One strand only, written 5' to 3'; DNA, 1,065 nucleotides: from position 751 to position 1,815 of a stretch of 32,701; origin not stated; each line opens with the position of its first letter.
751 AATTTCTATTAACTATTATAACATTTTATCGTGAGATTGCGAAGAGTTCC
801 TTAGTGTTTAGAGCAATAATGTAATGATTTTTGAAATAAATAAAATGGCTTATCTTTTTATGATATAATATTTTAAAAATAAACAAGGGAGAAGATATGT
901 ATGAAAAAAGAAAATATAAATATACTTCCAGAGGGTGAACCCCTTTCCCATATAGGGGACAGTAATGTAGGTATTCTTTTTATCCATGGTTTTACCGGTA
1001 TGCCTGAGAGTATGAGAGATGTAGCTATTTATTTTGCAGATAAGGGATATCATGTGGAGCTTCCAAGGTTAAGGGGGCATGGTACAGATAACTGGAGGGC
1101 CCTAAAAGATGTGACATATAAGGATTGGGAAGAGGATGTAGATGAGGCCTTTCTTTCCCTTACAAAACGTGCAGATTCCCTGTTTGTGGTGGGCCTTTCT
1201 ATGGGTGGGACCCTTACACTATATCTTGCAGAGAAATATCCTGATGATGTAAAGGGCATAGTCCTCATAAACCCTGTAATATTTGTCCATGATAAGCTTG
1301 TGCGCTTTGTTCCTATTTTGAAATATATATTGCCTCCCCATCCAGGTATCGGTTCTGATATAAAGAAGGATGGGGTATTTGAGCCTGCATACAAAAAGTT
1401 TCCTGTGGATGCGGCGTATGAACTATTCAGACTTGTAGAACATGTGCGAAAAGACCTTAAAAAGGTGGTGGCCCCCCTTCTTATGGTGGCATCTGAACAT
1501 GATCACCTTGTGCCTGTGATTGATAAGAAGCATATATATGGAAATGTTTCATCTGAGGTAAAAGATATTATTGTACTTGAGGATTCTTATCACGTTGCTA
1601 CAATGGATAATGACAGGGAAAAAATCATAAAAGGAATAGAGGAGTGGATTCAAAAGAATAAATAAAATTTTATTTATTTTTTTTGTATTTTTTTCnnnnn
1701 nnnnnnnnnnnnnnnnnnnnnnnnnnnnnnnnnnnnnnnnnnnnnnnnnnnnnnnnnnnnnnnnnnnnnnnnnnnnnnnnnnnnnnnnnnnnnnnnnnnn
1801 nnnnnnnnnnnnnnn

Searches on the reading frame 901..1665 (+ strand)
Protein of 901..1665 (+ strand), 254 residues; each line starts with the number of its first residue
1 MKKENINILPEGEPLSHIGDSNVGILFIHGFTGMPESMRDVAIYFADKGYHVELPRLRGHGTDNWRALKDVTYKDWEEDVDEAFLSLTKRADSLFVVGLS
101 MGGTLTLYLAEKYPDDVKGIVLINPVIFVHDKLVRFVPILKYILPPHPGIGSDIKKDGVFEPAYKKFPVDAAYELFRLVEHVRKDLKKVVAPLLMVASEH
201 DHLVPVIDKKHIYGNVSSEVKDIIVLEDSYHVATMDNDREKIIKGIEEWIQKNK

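Call 70: search_protein_families(library=pfam, proteins=[window:901-1665:+], max_evalue=0.0001)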
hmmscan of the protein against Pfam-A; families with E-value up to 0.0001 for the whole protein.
window:901-1665:+ (254 aa): 5 families
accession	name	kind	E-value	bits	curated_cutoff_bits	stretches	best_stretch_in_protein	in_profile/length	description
PF12146.15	Hydrolase_4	-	4.2e-27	95.4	27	2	25-142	7-125/239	Serine aminopeptidase, S33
PF00561.26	Abhydrolase_1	-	1.1e-18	68.3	25.8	1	25-129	3-108/245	alpha/beta hydrolase fold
PF12697.13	Abhydrolase_6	-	6e-15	56.9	26.3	1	25-238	1-211/217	Alpha/beta hydrolase family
PF00326.27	Peptidase_S9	-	4.9e-08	33.2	22.6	0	42-127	7-99/213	Prolyl oligopeptidase family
PF01738.24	DLH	-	3.9e-06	27.1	21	0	23-121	14-125/217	Dienelactone hydrolase family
